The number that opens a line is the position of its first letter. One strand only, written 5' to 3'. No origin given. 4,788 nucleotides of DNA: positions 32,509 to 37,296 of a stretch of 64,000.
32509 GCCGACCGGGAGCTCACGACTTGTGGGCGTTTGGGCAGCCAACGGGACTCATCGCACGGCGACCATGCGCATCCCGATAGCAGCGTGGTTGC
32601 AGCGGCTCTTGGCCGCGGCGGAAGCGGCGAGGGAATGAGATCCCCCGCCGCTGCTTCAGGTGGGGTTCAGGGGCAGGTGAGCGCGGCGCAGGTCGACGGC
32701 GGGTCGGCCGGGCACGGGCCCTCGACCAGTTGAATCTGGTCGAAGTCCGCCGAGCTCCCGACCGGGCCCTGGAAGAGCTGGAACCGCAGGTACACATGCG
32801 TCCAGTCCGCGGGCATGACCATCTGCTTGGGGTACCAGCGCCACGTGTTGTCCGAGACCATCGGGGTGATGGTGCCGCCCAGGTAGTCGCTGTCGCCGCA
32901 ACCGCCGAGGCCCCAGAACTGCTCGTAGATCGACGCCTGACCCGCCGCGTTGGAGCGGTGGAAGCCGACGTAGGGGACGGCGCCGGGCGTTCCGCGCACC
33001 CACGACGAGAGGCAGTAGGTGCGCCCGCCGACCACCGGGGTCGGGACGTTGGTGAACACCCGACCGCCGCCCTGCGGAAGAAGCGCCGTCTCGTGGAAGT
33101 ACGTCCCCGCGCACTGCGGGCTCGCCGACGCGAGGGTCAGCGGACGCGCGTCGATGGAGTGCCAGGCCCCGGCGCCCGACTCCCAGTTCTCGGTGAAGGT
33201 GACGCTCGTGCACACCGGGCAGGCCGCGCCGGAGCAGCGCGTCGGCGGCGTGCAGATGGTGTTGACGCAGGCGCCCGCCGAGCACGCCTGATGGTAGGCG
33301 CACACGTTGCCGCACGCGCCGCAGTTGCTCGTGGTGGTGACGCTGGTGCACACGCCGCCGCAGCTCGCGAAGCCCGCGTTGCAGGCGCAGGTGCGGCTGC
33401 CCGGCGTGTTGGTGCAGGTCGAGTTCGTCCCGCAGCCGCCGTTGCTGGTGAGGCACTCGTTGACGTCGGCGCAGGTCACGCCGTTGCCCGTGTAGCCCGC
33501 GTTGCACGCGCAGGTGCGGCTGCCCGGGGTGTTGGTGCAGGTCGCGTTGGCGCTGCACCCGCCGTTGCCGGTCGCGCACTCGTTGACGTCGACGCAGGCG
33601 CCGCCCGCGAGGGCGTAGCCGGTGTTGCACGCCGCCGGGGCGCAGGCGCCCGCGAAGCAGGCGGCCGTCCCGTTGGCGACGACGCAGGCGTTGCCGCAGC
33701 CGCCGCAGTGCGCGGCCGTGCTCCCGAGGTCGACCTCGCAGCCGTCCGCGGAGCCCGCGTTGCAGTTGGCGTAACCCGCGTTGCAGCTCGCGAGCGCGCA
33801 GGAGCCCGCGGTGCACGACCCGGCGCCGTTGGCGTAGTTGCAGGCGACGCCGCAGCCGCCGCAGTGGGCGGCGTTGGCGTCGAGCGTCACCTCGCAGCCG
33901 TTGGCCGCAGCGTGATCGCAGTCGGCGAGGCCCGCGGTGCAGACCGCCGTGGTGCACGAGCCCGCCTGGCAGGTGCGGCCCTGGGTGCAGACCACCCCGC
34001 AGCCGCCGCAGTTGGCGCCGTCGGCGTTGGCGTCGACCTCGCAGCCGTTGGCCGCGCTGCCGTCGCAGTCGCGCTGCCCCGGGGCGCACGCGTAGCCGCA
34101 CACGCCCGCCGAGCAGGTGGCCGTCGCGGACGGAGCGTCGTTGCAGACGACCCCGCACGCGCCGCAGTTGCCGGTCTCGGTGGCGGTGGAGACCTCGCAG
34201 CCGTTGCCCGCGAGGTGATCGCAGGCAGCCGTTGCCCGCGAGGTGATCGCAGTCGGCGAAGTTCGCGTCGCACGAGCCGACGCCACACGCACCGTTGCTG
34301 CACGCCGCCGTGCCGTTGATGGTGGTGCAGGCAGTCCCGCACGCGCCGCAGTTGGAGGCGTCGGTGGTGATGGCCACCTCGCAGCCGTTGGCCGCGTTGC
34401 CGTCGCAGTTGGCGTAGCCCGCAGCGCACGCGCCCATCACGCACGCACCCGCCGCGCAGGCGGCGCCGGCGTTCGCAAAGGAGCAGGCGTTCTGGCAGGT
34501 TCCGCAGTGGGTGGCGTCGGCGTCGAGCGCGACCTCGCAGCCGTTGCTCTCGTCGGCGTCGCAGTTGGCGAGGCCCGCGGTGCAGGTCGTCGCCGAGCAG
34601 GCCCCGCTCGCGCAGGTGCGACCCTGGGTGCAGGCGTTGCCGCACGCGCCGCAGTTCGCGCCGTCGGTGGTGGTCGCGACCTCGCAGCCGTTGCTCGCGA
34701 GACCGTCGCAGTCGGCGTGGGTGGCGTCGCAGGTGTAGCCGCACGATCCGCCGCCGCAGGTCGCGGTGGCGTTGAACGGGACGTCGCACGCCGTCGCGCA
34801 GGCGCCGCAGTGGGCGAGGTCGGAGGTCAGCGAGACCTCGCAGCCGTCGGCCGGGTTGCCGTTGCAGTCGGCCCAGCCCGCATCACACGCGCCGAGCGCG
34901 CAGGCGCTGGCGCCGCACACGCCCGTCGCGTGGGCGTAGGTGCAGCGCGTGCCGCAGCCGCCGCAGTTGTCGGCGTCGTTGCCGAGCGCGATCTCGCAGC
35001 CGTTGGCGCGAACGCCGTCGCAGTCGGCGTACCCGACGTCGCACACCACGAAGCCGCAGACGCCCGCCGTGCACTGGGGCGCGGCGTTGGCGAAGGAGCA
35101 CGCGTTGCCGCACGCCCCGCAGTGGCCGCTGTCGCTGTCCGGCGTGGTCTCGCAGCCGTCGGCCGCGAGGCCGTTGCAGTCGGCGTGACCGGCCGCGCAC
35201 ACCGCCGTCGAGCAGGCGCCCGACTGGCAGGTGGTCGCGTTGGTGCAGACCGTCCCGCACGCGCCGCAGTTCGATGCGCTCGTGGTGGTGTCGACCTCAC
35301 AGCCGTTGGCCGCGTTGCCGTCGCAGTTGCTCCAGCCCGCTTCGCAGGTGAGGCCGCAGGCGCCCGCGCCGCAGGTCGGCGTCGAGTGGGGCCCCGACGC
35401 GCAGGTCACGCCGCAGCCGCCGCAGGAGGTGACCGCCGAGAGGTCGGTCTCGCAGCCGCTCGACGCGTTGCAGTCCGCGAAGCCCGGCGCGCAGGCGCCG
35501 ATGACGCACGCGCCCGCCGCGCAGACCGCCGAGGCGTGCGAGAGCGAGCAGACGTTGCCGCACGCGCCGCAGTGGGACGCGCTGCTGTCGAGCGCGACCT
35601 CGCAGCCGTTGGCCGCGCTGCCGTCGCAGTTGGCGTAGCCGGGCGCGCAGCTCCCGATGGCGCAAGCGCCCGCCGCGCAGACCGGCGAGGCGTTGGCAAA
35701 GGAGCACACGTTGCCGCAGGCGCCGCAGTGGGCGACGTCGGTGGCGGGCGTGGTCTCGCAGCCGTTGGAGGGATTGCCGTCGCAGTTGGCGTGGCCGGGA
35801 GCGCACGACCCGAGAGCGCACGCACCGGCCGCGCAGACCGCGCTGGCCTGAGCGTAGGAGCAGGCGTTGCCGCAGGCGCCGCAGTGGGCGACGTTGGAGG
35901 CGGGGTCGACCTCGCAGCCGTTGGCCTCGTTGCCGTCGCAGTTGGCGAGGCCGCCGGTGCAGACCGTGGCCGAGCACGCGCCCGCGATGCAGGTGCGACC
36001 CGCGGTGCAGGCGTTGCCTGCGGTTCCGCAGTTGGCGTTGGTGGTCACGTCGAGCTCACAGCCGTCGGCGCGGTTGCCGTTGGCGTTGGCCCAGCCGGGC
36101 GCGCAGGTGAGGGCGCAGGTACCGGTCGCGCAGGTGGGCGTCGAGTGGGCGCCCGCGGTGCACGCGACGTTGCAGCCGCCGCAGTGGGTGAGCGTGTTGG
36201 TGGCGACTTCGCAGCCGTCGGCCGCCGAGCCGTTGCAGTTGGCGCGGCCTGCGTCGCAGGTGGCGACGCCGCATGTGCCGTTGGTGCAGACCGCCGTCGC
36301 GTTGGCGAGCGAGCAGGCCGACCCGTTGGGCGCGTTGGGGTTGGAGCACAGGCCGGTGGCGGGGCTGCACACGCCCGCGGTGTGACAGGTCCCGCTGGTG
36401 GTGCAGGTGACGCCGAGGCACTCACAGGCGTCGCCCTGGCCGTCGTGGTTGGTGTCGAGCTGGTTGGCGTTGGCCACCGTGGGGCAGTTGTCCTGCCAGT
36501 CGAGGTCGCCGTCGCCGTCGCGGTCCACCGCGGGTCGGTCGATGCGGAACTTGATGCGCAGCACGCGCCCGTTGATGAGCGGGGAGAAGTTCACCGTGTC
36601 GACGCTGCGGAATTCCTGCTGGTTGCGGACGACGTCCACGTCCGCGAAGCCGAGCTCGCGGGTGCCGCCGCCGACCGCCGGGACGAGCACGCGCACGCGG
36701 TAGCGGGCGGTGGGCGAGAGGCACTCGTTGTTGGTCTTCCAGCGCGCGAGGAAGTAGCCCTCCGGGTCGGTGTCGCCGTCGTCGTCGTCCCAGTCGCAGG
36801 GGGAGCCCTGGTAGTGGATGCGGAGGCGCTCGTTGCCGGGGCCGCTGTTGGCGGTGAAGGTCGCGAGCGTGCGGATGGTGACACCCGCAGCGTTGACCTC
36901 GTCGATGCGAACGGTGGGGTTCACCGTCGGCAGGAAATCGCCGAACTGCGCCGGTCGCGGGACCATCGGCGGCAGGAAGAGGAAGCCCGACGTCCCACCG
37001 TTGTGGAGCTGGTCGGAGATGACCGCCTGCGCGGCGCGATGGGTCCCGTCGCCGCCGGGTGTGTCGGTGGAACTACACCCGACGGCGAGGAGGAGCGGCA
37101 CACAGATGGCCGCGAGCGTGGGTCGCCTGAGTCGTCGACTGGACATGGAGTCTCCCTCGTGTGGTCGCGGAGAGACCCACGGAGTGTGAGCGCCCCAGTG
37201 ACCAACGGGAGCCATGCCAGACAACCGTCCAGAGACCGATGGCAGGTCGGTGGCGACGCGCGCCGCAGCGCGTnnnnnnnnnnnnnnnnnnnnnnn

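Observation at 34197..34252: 28-bp perfect tandem duplication frameshifts the second giant lipoprotein gene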

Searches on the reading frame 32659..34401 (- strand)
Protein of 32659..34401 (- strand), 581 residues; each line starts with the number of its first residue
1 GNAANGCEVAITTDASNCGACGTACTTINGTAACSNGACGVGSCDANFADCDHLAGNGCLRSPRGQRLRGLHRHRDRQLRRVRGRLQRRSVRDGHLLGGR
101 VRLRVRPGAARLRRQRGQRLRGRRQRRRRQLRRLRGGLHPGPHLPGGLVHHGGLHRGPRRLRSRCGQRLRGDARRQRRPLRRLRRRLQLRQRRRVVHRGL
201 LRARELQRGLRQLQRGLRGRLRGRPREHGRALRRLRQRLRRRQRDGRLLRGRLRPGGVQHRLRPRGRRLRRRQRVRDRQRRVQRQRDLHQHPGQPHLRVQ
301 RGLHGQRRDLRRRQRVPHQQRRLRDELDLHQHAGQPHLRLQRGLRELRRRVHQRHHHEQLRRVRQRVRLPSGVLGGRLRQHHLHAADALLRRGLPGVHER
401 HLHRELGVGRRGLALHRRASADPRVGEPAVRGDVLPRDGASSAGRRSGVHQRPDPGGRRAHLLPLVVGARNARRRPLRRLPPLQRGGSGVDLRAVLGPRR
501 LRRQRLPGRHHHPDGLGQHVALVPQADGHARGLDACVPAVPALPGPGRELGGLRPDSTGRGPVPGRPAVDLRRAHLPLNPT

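Call 55: find_homologous_proteins(query=window:32659-34401:-, max_evalue=0.00001)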
Query window:32659-34401:- (581 aa): 11 proteins with E <= 0.00001 among 8000 candidates.
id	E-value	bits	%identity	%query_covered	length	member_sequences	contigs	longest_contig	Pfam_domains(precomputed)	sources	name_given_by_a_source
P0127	6.8e-32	129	58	10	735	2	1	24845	-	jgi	jgi:hypothetical protein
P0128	1.0e-22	99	55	10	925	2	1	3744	PF04885.20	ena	-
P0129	4.7e-22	97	49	10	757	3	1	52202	-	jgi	jgi:hypothetical protein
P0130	2.2e-15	75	46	13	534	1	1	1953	-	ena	-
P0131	1.8e-14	72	50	14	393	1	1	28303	-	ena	-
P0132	3.1e-14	71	47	10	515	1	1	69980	PF01436.28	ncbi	-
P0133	4.9e-14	70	48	10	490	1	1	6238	-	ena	-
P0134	1.2e-12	66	56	10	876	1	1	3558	-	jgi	jgi:hypothetical protein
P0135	7.6e-11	60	51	9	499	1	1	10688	PF04885.20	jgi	jgi:hypothetical protein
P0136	8.9e-11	59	48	10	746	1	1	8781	PF04885.20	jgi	jgi:hypothetical protein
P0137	6.3e-6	43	50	8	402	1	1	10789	-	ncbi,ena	-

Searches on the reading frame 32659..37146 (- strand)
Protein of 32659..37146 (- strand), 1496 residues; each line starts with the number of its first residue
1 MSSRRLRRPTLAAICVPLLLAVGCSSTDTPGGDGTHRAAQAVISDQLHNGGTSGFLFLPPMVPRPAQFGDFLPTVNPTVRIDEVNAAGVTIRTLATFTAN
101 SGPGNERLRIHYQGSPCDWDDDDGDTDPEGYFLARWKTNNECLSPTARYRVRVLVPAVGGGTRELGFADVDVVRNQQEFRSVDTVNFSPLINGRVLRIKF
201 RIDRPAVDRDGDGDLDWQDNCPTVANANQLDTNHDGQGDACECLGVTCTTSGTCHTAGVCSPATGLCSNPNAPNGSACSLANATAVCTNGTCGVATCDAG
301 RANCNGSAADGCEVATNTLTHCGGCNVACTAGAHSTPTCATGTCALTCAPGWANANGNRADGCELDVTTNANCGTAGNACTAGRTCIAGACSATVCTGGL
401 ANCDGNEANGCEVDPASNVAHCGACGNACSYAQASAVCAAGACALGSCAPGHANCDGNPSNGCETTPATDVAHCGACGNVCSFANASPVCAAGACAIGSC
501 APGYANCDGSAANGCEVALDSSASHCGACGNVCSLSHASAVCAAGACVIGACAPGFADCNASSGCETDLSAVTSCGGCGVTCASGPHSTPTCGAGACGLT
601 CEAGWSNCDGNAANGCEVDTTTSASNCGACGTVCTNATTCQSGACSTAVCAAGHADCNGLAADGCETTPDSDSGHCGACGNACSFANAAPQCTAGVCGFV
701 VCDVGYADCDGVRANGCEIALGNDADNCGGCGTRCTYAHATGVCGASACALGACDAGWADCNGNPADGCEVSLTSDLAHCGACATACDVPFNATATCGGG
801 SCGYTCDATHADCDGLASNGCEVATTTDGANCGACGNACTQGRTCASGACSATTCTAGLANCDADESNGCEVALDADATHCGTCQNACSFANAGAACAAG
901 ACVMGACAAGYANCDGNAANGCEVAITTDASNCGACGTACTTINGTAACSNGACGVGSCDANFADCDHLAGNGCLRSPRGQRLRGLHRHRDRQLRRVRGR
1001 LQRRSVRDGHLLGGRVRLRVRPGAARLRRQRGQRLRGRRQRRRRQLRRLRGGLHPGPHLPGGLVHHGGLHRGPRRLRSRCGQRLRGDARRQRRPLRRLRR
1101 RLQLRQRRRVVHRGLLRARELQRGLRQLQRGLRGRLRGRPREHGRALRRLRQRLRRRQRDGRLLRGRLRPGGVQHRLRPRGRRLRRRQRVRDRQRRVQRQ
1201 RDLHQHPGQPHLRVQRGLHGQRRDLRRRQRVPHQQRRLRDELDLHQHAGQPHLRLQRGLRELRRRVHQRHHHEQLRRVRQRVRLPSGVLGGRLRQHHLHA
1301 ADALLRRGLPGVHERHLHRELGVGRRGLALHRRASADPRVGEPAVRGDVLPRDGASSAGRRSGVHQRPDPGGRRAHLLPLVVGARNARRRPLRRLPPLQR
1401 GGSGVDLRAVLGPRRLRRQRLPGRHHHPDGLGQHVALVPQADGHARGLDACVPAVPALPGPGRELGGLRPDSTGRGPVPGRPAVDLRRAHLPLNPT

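Call 45: list_cluster_members(proteins=[window:32659-37146:-, P0122])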
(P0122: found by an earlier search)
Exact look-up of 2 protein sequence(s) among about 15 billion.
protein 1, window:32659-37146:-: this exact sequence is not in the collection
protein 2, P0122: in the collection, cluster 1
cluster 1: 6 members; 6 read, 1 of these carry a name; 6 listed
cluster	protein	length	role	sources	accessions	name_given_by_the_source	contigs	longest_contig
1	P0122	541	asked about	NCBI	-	-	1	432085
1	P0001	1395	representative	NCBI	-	-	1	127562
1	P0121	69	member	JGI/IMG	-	hypothetical protein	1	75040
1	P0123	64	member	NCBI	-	-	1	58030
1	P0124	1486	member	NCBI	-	-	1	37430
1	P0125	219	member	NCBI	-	-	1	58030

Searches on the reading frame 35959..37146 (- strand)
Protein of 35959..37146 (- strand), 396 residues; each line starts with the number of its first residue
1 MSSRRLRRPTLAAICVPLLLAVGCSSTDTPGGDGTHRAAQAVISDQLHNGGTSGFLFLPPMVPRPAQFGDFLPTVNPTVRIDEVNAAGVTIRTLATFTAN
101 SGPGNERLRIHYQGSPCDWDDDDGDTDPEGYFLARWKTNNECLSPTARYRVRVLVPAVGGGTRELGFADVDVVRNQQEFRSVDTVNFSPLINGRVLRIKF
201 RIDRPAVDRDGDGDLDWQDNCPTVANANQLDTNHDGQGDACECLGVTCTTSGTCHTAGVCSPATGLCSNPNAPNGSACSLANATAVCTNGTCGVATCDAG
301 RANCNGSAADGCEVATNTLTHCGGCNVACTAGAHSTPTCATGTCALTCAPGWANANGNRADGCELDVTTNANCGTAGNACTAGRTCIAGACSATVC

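Call 18: find_related_loci(query=window:35959-37146:-, collection=genome_contigs, flank=10000)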
Query seq(396 aa) (396 aa) in genome_contigs; peptide patterns used: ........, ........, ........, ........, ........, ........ (x = any residue, [..] = any of these).
44 stretches matched a pattern; 15 encode a relative of the query (tblastn E <= 1e-3); 14 distinct loci.
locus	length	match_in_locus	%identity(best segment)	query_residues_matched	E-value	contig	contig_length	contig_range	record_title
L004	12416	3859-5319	78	1-396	0e+0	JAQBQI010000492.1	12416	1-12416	MAG: Myxococcaceae bacterium isolate RYN_369 scaffold_2923468, whole genome shotgun sequence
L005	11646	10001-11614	71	1-396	4e-180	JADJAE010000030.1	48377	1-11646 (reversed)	MAG: Deltaproteobacteria bacterium isolate AalW_18-Q3-R10-53_BATAC.29 tig00021872-10-487850, whole genome shotgun sequen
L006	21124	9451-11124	67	1-396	6e-170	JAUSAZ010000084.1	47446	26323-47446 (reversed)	MAG: Myxococcales bacterium isolate E6_metabat.bin.30 E6_k141_91648, whole genome shotgun sequence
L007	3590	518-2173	68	1-396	1e-176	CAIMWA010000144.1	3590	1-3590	MAG: uncultured delta proteobacterium isolate VK_bin-2715 genome assembly, contig: bin-2715:144/685, whole genome shotgu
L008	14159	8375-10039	67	1-396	2e-161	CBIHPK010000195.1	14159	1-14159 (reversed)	MAG TPA_asm: uncultured Myxococcaceae bacterium isolate SRR18156209_binner13_Refined_17 genome assembly, contig: ERZ2733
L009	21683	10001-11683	64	1-396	2e-154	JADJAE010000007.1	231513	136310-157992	MAG: Deltaproteobacteria bacterium isolate AalW_18-Q3-R10-53_BATAC.29 tig00012914-10-2346530, whole genome shotgun seque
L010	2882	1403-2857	67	1-387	3e-159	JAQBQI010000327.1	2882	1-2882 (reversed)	MAG: Myxococcaceae bacterium isolate RYN_369 scaffold_1097889, whole genome shotgun sequence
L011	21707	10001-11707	62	1-396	5e-149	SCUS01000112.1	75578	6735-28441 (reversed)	MAG: Myxococcaceae bacterium isolate GW715_bin.15 GW715_bin.15-69205, whole genome shotgun sequence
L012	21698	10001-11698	63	1-396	6e-148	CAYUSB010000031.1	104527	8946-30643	MAG TPA_asm: uncultured Myxococcaceae bacterium isolate binchicken_co266_258 genome assembly, contig: NODE_466_length_10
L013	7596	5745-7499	62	2-396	3e-147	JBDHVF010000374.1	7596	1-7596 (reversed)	MAG: Polyangiales bacterium isolate AS-MESO-3CA.253 NODE_40653_length_7596_cov_4.182072, whole genome shotgun sequence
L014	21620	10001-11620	64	5-396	8e-144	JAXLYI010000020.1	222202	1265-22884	MAG: Polyangiales bacterium isolate STL-MYX9 C4.55.fa-20, whole genome shotgun sequence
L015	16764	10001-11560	59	3-396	1e-136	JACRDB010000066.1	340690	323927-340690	MAG: Deltaproteobacteria bacterium isolate NC_groundwater_1661_Pr3_B-0.1um_73_23 SR-2_scaffold_141_1432327, whole genome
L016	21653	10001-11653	59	31-396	9e-133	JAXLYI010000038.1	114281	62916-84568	MAG: Polyangiales bacterium isolate STL-MYX9 C4.55.fa-38, whole genome shotgun sequence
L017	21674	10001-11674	72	1-396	3e-177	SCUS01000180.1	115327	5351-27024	MAG: Myxococcaceae bacterium isolate GW715_bin.15 GW715_bin.15-128268, whole genome shotgun sequence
